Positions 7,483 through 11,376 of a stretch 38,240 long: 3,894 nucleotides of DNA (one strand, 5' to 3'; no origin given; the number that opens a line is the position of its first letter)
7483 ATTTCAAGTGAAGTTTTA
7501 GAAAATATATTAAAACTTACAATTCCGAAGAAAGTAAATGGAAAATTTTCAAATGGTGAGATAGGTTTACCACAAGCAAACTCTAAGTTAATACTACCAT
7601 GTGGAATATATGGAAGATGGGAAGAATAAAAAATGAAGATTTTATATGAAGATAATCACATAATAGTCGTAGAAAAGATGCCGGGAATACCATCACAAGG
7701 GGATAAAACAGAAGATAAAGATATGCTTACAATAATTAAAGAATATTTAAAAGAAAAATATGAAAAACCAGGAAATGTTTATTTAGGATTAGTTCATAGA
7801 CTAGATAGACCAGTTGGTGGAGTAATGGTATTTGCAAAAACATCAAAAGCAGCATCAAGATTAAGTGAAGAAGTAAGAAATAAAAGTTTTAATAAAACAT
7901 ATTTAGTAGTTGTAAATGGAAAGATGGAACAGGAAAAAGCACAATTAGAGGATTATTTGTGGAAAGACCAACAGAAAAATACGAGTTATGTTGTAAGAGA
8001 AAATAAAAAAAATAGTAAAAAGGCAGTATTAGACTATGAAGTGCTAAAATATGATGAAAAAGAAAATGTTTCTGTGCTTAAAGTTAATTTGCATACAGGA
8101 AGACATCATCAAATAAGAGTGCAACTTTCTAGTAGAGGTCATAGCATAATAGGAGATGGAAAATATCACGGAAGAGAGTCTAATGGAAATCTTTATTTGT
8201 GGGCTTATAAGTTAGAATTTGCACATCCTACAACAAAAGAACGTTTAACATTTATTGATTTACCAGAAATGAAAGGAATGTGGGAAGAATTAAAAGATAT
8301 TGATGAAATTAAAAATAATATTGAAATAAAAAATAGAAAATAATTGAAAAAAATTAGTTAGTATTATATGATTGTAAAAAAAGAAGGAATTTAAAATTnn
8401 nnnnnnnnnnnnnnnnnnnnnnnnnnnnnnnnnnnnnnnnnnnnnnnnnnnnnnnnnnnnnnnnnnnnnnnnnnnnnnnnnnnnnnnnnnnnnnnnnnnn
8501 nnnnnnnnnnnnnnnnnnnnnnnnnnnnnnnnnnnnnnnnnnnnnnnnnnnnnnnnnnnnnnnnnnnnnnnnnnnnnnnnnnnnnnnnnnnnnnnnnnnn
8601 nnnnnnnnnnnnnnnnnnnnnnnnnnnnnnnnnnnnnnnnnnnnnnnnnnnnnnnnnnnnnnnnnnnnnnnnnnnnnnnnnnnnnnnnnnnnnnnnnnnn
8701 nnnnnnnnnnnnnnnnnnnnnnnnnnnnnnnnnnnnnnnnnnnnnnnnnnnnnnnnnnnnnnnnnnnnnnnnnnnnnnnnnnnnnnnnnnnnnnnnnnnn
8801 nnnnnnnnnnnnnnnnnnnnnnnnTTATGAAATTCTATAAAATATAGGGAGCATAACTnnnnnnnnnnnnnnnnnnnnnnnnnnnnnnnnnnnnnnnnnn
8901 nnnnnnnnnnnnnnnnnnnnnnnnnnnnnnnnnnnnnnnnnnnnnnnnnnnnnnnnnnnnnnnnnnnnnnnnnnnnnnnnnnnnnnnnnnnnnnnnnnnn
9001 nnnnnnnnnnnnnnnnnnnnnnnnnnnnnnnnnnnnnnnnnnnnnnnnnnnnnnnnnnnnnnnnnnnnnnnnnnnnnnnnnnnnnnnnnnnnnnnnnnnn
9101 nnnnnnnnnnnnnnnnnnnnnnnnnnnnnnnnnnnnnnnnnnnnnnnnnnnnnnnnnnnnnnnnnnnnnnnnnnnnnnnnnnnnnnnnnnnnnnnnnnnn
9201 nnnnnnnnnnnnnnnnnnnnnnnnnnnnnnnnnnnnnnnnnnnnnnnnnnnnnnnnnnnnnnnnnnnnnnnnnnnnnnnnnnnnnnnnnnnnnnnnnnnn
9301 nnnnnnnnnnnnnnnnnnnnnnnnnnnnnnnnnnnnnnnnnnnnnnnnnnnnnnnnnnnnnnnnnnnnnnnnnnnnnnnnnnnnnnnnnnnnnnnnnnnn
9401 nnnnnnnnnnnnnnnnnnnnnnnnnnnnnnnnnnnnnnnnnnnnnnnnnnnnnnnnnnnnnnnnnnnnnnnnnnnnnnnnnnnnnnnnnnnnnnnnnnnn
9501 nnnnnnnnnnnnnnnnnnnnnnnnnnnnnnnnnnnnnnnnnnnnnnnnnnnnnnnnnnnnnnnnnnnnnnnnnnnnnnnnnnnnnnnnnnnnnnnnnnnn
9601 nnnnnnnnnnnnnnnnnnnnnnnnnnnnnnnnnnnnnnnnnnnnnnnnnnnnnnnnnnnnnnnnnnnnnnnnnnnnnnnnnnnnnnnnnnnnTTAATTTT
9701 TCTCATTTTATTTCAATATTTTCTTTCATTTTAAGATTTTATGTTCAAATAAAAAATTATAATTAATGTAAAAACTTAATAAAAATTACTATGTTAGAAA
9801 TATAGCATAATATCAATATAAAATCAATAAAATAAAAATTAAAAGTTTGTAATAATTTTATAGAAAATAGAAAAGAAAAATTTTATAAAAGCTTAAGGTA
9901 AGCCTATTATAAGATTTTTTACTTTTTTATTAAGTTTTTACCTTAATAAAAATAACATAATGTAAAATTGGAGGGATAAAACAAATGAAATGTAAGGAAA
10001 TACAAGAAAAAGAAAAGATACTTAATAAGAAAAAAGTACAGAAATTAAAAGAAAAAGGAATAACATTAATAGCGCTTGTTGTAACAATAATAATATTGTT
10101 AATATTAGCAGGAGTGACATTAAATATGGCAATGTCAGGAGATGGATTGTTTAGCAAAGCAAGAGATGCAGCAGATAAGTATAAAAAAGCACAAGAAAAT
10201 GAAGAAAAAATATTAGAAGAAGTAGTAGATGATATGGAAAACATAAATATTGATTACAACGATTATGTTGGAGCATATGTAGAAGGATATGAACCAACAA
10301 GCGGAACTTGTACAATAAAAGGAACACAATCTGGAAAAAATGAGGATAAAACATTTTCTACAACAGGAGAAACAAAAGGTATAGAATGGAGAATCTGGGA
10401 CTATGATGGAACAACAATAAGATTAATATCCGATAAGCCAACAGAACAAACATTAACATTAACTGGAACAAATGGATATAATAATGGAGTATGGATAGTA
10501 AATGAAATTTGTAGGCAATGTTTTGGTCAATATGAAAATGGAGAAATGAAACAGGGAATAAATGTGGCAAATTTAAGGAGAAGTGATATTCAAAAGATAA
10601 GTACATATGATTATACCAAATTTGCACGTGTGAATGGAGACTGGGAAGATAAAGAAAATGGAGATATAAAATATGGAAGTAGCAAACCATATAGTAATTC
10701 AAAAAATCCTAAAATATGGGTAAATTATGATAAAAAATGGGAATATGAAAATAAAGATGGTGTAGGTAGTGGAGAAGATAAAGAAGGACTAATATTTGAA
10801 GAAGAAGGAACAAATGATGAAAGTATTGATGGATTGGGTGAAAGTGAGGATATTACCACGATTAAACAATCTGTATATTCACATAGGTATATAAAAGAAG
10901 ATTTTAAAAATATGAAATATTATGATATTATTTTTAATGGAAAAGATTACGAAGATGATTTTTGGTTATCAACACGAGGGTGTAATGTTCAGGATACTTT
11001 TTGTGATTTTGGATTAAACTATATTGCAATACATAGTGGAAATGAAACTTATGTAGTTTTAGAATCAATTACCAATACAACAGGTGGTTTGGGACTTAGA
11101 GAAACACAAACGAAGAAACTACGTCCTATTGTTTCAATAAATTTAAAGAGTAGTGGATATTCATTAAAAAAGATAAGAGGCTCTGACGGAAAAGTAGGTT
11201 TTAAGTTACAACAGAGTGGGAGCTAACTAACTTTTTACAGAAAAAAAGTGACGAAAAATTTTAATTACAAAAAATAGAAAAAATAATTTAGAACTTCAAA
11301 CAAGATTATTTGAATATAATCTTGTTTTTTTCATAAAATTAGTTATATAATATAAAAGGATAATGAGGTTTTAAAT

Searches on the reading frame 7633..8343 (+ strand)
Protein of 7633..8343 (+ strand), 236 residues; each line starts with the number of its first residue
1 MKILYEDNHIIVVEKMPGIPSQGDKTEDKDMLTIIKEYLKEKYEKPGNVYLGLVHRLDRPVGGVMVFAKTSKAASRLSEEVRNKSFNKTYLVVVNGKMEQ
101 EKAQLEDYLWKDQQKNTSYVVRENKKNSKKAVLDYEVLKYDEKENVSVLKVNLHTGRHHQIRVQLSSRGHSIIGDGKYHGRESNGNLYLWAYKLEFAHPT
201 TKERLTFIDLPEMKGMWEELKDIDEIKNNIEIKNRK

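Call 10: search_protein_families(library=pfam, proteins=[window:7633-8343:+], max_evalue=0.01)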
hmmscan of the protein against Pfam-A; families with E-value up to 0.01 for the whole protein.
window:7633-8343:+ (236 aa): 2 families
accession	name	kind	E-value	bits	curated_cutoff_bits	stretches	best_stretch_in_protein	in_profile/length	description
PF00849.27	PseudoU_synth_2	-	3.8e-35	121.8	26.8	1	9-167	1-152/152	RNA pseudouridylate synthase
PF03865.19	ShlB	-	0.0059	16.5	22.7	1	88-200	99-212/311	Haemolysin secretion/activation protein ShlB/FhaC/HecB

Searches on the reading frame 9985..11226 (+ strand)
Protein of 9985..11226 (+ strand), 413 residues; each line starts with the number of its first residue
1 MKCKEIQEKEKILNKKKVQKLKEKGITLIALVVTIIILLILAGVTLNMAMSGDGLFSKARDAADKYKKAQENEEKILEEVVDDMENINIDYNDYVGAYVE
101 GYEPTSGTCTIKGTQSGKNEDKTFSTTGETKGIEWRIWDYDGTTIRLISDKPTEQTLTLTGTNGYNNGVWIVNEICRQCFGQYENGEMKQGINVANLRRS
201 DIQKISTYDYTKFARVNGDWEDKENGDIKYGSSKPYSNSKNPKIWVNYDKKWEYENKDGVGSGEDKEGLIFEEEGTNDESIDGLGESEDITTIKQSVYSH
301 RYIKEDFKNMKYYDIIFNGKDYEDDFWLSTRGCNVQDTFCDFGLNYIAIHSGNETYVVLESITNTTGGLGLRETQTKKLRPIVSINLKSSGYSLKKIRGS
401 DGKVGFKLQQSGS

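Call 10: search_protein_families(library=pfam, proteins=[window:9985-11226:+], max_evalue=0.01)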
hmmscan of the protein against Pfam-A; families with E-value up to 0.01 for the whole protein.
window:9985-11226:+ (413 aa): 1 family
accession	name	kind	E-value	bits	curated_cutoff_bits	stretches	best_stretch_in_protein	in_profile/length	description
PF07963.17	N_methyl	-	0.0071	16.3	21.2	0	22-45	3-26/27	Prokaryotic N-terminal methylation motif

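Call 16: find_homologous_proteins(query=window:9985-11226:+, max_evalue=0.001)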
Query window:9985-11226:+ (413 aa): 3345 proteins with E <= 0.001 among 8000 candidates; the best 120 are listed.
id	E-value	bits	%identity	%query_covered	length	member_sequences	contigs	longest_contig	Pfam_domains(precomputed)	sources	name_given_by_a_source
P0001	9.2e-275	929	100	100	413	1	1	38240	-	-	-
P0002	1.0e-115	405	52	97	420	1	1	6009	-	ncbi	-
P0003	9.6e-113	395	51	99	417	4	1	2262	-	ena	-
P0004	2.9e-111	390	52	99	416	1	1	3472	-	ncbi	-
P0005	3.9e-109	383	55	83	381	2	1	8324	-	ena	-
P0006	1.2e-108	382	54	78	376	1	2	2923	-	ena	-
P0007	2.1e-108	381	51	97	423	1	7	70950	-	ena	-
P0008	2.6e-107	377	57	85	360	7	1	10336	-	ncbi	-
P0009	9.3e-106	372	49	99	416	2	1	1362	-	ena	-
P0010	3.0e-105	370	53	83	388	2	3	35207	-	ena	-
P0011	1.0e-104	369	51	96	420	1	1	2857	-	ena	-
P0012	2.2e-100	354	47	93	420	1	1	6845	-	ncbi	-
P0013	2.3e-98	348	48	95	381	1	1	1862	-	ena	-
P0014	2.5e-97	344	47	96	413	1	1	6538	-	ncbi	-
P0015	6.0e-97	343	52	84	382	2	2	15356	-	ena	-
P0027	5.9e-90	320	48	81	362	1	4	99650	-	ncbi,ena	-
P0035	1.7e-88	315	53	78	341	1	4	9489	-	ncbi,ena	-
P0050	4.2e-84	301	44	96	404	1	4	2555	-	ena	-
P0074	1.5e-76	276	44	94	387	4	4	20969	-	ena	-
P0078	4.0e-75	271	43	83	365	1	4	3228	-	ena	-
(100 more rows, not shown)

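Call 17: find_encoding_contigs(protein=P0007, flank=2500, max_places=10)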
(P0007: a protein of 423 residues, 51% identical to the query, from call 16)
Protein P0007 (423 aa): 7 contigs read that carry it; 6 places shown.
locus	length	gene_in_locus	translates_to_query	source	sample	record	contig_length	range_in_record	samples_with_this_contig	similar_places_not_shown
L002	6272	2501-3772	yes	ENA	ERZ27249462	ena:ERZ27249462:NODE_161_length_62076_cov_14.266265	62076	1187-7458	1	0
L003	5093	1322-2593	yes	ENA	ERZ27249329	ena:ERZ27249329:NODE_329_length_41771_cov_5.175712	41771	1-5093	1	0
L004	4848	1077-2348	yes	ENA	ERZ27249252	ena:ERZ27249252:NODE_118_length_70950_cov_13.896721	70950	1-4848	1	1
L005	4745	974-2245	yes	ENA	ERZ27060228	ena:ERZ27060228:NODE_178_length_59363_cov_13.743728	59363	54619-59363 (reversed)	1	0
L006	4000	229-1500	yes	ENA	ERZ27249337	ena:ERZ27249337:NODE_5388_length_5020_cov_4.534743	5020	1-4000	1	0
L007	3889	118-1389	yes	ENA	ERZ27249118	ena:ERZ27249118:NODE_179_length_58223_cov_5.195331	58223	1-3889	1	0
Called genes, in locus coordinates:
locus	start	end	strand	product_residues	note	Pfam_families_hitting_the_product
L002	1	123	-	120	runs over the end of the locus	PF12784:PDDEXK_2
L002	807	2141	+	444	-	-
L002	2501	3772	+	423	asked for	-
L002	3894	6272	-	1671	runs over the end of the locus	PF13620:CarboxypepD_reg (faint), PF17210:SdrD_B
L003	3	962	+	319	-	?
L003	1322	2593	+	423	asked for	-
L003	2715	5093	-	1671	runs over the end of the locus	PF13620:CarboxypepD_reg (faint), PF17210:SdrD_B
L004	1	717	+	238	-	?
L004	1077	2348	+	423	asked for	-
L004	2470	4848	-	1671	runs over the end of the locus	PF13620:CarboxypepD_reg (faint), PF17210:SdrD_B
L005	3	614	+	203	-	?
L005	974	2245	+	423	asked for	-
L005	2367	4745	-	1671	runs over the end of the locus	PF13620:CarboxypepD_reg (faint), PF17210:SdrD_B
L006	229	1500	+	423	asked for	-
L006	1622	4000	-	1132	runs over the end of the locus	?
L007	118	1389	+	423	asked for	-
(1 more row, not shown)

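Call 18: find_encoding_contigs(protein=P0035, flank=2500, max_places=10)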
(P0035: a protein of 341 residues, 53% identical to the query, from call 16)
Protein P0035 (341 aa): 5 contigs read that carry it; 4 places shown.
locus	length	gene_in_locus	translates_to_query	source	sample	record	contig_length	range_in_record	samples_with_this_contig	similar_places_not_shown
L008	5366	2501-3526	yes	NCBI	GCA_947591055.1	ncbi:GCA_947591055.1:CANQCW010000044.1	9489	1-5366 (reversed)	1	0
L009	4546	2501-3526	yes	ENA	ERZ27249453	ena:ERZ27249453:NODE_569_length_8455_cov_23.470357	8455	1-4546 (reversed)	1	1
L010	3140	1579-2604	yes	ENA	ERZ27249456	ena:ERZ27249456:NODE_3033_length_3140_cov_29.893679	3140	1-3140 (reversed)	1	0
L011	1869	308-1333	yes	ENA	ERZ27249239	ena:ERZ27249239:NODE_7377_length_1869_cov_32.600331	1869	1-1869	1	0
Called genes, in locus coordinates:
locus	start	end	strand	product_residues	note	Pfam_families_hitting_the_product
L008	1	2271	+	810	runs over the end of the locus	PF19732:SpoIIE_N, PF07228:SpoIIE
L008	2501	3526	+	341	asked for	-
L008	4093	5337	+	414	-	-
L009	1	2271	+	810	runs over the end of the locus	PF19732:SpoIIE_N, PF07228:SpoIIE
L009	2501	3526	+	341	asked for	-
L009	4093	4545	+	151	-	?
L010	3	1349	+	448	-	?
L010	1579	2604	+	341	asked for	-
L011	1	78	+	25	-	?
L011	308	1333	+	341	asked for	-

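Call 25: find_encoding_contigs(protein=P0027, flank=10000, max_places=10)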
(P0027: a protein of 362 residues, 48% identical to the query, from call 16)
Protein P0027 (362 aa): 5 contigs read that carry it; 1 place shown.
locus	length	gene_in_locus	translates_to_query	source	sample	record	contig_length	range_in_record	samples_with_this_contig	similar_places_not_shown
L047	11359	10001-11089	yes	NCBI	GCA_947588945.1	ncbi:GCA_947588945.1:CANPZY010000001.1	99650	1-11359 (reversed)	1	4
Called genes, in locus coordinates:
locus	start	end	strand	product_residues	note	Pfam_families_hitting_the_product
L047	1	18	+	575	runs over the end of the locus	PF27095:Conj_beta_prop_9 (faint), PF14903:WG_beta_rep (weak)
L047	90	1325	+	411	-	PF06838:Met_gamma_lyase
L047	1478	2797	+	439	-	PF00070:Pyr_redox (faint), PF00890:FAD_binding_2 (weak), PF01134:GIDA (faint), PF01266:DAO (faint), PF03486:HI0933_like, PF12831:FAD_oxidored, PF03486:HI0933_like, PF22780:HI0933_like_1st, +2 more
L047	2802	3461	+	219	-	PF01205:Impact_N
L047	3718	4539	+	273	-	PF00072:Response_reg, PF08769:Spo0A_C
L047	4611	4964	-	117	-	PF00453:Ribosomal_L20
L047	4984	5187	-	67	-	PF01632:Ribosomal_L35p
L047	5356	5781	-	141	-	PF05198:IF3_N, PF00707:IF3_C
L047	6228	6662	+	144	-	PF00572:Ribosomal_L13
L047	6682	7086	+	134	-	PF00380:Ribosomal_S9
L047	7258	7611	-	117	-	PF03862:SpoVAC_SpoVAEB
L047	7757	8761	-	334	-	PF07451:SpoVAD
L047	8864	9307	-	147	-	PF03862:SpoVAC_SpoVAEB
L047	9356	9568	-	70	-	PF07311:Dodecin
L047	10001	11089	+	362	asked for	-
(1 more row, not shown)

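Call 26: find_encoding_contigs(protein=P0074, flank=10000, max_places=10)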
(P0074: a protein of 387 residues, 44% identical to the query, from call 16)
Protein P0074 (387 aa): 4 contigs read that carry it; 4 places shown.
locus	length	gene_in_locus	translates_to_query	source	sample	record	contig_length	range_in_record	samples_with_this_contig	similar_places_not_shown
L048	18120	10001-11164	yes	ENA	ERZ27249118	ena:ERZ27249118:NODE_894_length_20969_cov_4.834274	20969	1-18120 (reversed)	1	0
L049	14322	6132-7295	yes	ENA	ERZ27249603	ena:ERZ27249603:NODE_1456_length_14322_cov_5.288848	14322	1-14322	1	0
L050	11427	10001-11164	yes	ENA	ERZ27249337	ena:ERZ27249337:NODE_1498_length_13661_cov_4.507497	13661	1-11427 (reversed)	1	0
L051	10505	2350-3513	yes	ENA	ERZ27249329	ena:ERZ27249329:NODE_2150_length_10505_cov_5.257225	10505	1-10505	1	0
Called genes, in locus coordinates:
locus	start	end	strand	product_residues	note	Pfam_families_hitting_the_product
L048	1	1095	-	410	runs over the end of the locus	-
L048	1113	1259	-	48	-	-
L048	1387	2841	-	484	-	PF01134:GIDA, PF01266:DAO (weak), PF07992:Pyr_redox_2 (faint), PF13450:NAD_binding_8 (faint)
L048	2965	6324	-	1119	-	PF08455:SNF2_assoc, PF04851:ResIII, PF00176:SNF2-rel_dom, PF00271:Helicase_C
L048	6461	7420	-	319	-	PF02775:TPP_enzyme_C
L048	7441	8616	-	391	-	PF01855:POR_N, PF17147:PFOR_II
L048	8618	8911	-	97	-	PF13187:Fer4_9 (faint), PF00037:Fer4 (weak), PF12837:Fer4_6 (weak), PF13237:Fer4_10, PF14697:Fer4_21, PF12838:Fer4_7, PF00037:Fer4, PF12837:Fer4_6, +6 more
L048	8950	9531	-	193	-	PF01558:POR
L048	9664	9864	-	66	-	PF12844:HTH_19 (weak), PF13560:HTH_31, PF01381:HTH_3, PF13443:HTH_26 (weak)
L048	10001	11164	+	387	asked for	-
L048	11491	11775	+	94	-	PF01985:CRS1_YhbY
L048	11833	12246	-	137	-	-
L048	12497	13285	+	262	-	PF00106:adh_short, PF08659:KR (weak), PF13561:adh_short_C2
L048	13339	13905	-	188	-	PF01741:MscL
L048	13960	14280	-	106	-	PF01541:GIY-YIG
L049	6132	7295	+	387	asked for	-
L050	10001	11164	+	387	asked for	-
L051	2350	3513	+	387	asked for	-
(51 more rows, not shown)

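Call 30: find_encoding_contigs(protein=P0050, flank=3000, max_places=10)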
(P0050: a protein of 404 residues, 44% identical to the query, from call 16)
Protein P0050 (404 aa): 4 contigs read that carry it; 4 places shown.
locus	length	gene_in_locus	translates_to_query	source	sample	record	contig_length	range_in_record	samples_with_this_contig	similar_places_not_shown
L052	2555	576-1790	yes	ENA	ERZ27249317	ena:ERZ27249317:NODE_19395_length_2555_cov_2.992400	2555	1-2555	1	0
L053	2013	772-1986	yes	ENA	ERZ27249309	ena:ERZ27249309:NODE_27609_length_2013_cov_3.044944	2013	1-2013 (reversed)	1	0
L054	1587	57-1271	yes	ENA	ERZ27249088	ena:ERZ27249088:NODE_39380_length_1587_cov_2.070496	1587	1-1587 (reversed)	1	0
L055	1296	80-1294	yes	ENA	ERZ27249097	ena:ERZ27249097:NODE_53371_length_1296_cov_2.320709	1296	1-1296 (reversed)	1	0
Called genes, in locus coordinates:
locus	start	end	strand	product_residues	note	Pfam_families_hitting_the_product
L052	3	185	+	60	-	?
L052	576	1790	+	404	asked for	-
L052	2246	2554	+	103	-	?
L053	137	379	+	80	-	PF04014:MazE_antitoxin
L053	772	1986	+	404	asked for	-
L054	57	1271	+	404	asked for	-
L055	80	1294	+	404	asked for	?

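Call 31: find_encoding_contigs(protein=P0078, flank=3000, max_places=10)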
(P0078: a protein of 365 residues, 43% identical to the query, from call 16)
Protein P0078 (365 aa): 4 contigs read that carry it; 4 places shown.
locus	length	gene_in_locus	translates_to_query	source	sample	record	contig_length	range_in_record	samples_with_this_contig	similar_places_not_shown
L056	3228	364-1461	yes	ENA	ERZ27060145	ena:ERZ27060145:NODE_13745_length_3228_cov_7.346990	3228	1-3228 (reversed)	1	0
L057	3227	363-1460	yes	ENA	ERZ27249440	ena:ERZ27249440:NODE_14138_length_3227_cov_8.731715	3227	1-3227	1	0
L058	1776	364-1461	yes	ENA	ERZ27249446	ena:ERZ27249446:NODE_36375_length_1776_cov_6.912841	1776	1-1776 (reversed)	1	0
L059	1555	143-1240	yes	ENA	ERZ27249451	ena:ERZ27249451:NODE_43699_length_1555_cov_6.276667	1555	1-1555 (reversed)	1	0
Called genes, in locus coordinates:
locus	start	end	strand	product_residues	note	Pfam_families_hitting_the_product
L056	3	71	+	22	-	?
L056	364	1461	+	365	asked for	-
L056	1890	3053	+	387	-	-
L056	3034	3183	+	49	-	-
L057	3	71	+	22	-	?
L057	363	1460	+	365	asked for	-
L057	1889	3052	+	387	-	-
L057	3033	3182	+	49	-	-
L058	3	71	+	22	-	?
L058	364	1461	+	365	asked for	-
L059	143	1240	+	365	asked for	-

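Call 32: find_encoding_contigs(protein=P0010, flank=10000, max_places=10)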
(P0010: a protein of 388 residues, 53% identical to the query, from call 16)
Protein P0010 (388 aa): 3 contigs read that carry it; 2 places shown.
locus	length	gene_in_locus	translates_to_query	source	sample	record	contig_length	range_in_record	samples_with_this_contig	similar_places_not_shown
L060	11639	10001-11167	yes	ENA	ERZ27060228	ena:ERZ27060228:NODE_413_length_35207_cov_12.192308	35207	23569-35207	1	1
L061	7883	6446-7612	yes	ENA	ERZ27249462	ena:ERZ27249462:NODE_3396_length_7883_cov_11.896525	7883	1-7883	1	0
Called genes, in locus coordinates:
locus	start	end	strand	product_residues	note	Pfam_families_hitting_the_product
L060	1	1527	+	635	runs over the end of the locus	PF00437:T2SSE (weak)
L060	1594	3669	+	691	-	-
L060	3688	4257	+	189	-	-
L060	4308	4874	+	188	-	-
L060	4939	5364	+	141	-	-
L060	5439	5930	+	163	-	-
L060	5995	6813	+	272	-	-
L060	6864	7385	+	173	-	-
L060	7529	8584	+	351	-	PF13180:PDZ_2 (weak), PF05580:Peptidase_S55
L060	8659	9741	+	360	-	PF01841:Transglut_core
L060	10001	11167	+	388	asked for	-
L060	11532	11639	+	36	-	?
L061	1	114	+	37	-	?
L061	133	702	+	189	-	-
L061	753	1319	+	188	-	-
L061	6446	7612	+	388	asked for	-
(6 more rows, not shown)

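Call 66: search_protein_families(library=ncbifam, proteins=[window:9985-11226:+], max_evalue=0.01)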
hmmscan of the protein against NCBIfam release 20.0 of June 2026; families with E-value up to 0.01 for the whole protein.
window:9985-11226:+ (413 aa): 1 family
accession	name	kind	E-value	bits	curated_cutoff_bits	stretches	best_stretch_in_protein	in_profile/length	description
NF006283.1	PRK08455.1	equivalog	0.0093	15.6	187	0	16-75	8-67/182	flagellar basal body-associated protein FliL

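Call 70: search_solved_structures(query=window:9985-11226:+, max_evalue=1)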
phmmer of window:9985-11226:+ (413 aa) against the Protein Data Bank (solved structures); distinct sequences matched with E-value up to 1: 2.
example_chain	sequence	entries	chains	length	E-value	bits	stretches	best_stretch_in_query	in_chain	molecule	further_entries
3ijd_A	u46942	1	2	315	0.13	14.2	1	222-342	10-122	uncharacterized protein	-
4knk_A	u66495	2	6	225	0.3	13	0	194-249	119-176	Bifunctional autolysin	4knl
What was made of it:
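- Tried and rejected: PDB and NCBIfam gave no informative match for the regulated proteins (calls 66, 70).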

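Call 71: search_protein_families(library=pfam, proteins=[L060:1-1527:+, L060:1594-3669:+, L060:3688-4257:+, L060:4308-4874:+, L060:4939-5364:+, L060:5439-5930:+, L060:5995-6813:+, L060:6864-7385:+], max_evalue=0.01)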
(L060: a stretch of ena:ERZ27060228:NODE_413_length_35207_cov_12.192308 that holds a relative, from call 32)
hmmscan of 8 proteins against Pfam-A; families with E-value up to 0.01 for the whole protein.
L060:1-1527:+ (508 aa): 4 families
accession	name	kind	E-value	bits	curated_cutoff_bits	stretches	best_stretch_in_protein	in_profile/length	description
PF00437.27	T2SSE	-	1.1e-06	28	24.9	1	208-361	107-256/370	Type II/IV secretion system protein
PF13191.12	AAA_16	-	0.0021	19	32.6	1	227-300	3-85/167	AAA ATPase domain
PF01637.24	ATPase_2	-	0.0043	17.3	33.2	0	238-312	14-84/225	ATPase domain predominantly from Archaea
PF13173.12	AAA_14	-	0.0067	16.9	27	0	244-274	3-36/129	AAA domain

L060:1594-3669:+ (691 aa): 0 families

L060:3688-4257:+ (189 aa): 0 families

L060:4308-4874:+ (188 aa): 1 family
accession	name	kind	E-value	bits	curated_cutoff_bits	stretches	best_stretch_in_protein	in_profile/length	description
PF17428.7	DUF5412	-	0.00062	20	25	1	16-115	7-111/118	Family of unknown function (DUF5412)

L060:4939-5364:+ (141 aa): 1 family
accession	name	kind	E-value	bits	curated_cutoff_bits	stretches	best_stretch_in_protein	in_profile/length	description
PF12669.12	FeoB_associated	-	0.0032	18.1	27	1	7-31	3-27/44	FeoB-associated Cys-rich membrane protein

L060:5439-5930:+ (163 aa): 0 families

L060:5995-6813:+ (272 aa): 0 families

L060:6864-7385:+ (173 aa): 0 families
